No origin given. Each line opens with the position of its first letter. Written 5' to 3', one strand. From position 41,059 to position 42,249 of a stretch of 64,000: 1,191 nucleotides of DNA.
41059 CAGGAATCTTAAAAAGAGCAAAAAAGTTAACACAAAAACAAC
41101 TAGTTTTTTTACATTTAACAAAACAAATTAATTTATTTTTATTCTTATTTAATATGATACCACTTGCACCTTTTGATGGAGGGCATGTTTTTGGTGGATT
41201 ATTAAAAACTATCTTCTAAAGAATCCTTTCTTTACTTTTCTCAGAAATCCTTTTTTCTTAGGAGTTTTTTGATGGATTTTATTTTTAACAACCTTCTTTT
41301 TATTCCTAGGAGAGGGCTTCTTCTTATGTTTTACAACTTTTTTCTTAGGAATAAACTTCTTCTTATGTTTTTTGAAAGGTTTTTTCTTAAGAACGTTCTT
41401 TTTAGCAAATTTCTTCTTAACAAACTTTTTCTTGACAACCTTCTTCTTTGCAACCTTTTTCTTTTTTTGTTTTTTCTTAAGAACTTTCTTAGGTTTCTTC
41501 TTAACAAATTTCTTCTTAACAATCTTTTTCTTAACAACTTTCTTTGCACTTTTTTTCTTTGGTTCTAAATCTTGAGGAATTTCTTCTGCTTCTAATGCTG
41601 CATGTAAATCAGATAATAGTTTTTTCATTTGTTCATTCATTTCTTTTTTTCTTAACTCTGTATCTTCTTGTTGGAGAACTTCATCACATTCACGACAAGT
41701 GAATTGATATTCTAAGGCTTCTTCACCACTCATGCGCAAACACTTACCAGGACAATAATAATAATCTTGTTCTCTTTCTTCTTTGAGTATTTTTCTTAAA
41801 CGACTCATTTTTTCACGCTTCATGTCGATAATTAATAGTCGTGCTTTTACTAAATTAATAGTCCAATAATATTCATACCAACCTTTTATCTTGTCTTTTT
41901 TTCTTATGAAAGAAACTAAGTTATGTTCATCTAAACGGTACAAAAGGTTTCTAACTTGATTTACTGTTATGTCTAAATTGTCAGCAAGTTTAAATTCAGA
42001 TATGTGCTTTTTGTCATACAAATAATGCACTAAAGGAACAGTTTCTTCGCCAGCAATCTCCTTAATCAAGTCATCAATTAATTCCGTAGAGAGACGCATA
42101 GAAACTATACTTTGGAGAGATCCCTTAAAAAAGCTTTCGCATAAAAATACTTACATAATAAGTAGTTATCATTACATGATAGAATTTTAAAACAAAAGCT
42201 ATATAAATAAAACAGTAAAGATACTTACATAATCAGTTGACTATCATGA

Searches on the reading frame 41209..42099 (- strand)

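Call 71: search_protein_families(library=ncbifam, proteins=[window:41209-42099:-], max_evalue=0.001)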
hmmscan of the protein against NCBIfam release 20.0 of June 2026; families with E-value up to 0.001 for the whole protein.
window:41209-42099:- (296 aa): 2 families
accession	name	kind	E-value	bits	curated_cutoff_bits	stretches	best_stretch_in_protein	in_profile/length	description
NF004910.0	PRK06266.1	equivalog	8.6e-35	119.6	180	1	5-167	14-178/185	transcription initiation factor E subunit alpha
TIGR00373.1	TIGR00373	equivalog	8e-31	106.7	149.5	1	6-161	2-157/162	transcription factor E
